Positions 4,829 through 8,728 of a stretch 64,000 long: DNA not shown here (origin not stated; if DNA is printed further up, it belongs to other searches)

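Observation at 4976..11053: Tc-toxin BC-like giant polymorphic toxin (SpvB + FG-GAP propeller + RHS shell)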

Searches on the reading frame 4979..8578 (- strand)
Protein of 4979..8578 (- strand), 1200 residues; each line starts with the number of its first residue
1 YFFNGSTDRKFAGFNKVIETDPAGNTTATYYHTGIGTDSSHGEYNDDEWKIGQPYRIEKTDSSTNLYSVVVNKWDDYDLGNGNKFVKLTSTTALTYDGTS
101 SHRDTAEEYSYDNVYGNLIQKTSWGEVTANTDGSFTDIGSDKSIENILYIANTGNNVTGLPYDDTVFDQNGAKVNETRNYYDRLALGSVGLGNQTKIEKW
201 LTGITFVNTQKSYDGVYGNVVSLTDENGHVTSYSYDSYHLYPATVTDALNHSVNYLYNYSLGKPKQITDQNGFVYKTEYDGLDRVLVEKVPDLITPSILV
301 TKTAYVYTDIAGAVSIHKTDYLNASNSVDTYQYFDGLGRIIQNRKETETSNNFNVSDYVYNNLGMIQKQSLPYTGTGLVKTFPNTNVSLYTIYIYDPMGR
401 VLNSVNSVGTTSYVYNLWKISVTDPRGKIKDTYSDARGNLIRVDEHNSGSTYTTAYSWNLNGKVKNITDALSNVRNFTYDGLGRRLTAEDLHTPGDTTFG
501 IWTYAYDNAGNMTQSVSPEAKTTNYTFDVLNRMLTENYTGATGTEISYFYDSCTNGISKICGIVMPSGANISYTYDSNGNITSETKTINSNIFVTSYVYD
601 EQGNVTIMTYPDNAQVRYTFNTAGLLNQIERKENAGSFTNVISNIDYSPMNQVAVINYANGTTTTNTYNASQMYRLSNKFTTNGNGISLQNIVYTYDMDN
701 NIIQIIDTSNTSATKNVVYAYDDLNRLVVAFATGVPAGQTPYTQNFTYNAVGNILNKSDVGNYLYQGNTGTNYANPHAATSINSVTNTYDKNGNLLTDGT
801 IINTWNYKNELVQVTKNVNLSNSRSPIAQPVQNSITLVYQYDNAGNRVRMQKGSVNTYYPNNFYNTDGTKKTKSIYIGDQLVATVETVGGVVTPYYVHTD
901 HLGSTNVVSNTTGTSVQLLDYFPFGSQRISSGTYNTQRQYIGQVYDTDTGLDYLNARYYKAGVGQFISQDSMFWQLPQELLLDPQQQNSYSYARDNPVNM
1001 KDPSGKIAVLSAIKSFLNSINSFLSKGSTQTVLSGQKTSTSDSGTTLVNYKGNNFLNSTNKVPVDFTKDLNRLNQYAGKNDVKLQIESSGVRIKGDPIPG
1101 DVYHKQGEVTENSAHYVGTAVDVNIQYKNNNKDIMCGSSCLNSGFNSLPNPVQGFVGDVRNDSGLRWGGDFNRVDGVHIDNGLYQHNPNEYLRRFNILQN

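Call 55: predict_structure(alignment_id=A3)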
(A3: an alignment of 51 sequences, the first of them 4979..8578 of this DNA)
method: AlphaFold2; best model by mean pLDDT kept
length: 1200 residues; sequences in the alignment: 51
mean_pLDDT: 77.7   pTM: 0.75
mean pLDDT of the five models: 77.7, 77.3, 76.1, 75.8, 74.6
residues with pLDDT >= 90: 554; 70-90: 384; 50-70: 50; < 50: 212
segments of 3 or more residues with pLDDT < 50: 1-4, 821-832, 1006-1200
pLDDT, mean of each block of 10 residues (from residue 1): 47 78 89 84 84 90 89 85 82 87 92 85 93 88 92 73 93 94 87 92 93 89 94 92 94 93 92 95 92 93 93 87 91 89 89 92 90 86 85 88 91 91 92 91 92 93 89 91 89 82 91 90 93 91 91 92 92 94 94 96 93 95 92 91 93 94 94 91 93 92 93 93 91 90 91 89 79 79 89 86 88 80 42 77 88 91 92 91 93 94 91 94 88 91 87 82 80 58 76 56 47 35 29 24 23 26 28 29 23 25 23 24 24 25 25 24 23 23 26 27
secondary structure, 60 per line:
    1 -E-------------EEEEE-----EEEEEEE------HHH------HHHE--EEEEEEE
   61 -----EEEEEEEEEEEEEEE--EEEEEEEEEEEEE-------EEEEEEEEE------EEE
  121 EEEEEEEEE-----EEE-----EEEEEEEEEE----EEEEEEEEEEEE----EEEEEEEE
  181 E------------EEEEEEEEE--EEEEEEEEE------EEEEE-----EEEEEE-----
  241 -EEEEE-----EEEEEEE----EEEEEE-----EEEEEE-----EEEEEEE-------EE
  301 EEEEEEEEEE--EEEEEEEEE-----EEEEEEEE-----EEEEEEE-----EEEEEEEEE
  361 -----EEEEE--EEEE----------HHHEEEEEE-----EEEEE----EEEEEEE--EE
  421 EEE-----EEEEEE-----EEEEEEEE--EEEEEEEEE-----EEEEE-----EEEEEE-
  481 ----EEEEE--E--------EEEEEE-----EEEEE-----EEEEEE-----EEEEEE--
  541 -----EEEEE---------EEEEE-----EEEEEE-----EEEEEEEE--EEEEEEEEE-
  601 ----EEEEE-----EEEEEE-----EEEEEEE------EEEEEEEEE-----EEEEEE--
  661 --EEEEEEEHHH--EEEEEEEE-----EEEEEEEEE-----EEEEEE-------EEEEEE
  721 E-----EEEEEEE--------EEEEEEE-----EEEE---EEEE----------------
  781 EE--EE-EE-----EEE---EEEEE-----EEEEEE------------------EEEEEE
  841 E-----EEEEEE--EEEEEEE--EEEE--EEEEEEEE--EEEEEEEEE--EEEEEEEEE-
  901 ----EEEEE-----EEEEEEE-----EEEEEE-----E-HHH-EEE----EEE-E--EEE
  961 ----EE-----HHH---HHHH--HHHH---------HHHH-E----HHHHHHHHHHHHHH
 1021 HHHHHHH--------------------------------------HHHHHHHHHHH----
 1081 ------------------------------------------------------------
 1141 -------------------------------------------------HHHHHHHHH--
elements in order (helices of 4 or more, strands of 3 or more residues): E16-20 E26-32 E54-60 E66-80 E83-95 E103-111 E118-129 E135-137 E143-152 E157-168 E173-181 E194-202 E205-213 E220-224 E230-235 E242-246 E252-258 E263-268 E274-279 E285-291 E299-310 E313-321 E327-334 E340-346 E352-360 E366-370 E373-376 E390-395 E401-405 E410-416 E419-423 E429-434 E440-447 E450-458 E464-468 E474-479 E485-489 E501-506 E512-516 E522-527 E533-538 E546-550 E560-564 E570-575 E581-588 E591-599 E605-609 E615-620 E626-632 E639-647 E653-658 E663-669 E675-682 E688-696 E702-707 E715-721 E727-733 E742-748 E754-757 E761-764 E795-797 E801-805 E811-816 E835-841 E847-852 E855-861 E864-867 E870-877 E880-888 E891-899 E905-909 E915-921 E927-932 E944-946 E951-953 E958-960 H978-981 H984-987 H997-1000 H1007-1027 H1066-1076 H1190-1198

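Call 58: fold_search(model_id=the predicted structure, library=pdb)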
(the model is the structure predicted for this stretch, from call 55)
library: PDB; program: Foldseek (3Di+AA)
matches with E <= 10: 768; with E <= 0.001: 76
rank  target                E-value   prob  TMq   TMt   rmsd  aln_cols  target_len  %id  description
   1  4o9x                  2.4e-48  1.00  0.70  0.41   6.9      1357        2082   14  Crystal Structure of TcdB2-TccC3 (released 2014-02-26)
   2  6sue_F                1.0e-47  1.00  0.69  0.40   6.6      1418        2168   15  Structure of Photorhabdus luminescens Tc holotoxin pore, Mutation TccC3-D651A (released 2019-11-06)
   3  6sup                  1.4e-47  1.00  0.69  0.40   6.8      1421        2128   14  Crystal Structure of TcdB2-TccC3-Cdc42 (released 2019-12-04)
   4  6suq                  8.8e-47  1.00  0.69  0.40   6.3      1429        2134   14  Crystal Structure of TcdB2-TccC3-TEV (released 2019-12-04)
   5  6suf_F                6.9e-46  1.00  0.69  0.40   7.1      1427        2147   14  Structure of Photorhabdus luminescens Tc holotoxin pore (released 2019-11-06)
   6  6h6g                  2.7e-45  1.00  0.70  0.41   6.5      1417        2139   15  Crystal Structure of TcdB2-TccC3 without hypervariable C-terminal region (released 2018-10-03)
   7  6h6e_F                2.7e-45  1.00  0.69  0.39   6.9      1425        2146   14  PTC3 holotoxin complex from Photorhabdus luminecens in prepore state (TcdA1, TcdB2, TccC3) (released 2018-10-03)
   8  6h6f_F                6.5e-45  1.00  0.70  0.41   6.0      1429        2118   14  PTC3 holotoxin complex from Photorhabdus luminiscens - Mutant TcC-D651A (released 2018-10-03)
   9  8qja_C                6.6e-42  1.00  0.46  0.53  10.7      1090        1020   18  T6SS-linked Rhs repeat protein - Advenella mimigardefordensis VgrG-Rhs core (released 2024-09-25)
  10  8uxt                  8.4e-42  1.00  0.48  0.42   9.6      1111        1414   14  Acinetobacter baumannii Tse15 Rhs effector, toxin cleavage mutant (D1369N, D1391N) (released 2024-10-09)
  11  8qja_B                1.1e-41  1.00  0.46  0.52  11.4      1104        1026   18  T6SS-linked Rhs repeat protein - Advenella mimigardefordensis VgrG-Rhs core (released 2024-09-25)
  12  8qja_A                1.3e-41  1.00  0.46  0.52  11.2      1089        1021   17  T6SS-linked Rhs repeat protein - Advenella mimigardefordensis VgrG-Rhs core (released 2024-09-25)
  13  8uy4_A                3.9e-41  1.00  0.49  0.44  12.4      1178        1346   15  Acinetobacter baumannii Tse15 Rhs effector (released 2024-10-09)
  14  8qja_D                1.4e-40  1.00  0.54  0.62  10.4      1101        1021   16  T6SS-linked Rhs repeat protein - Advenella mimigardefordensis VgrG-Rhs core (released 2024-09-25)
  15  7q97_A                2.2e-40  1.00  0.54  0.62  12.2      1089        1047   16  Structure of the bacterial type VI secretion system effector RhsA. (released 2021-12-22)
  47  9c4k_P                4.3e-12  1.00  0.29  0.24   8.5       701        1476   12  Yersinia entomophaga holotoxin complex in prepore conformation (released 2025-12-31)
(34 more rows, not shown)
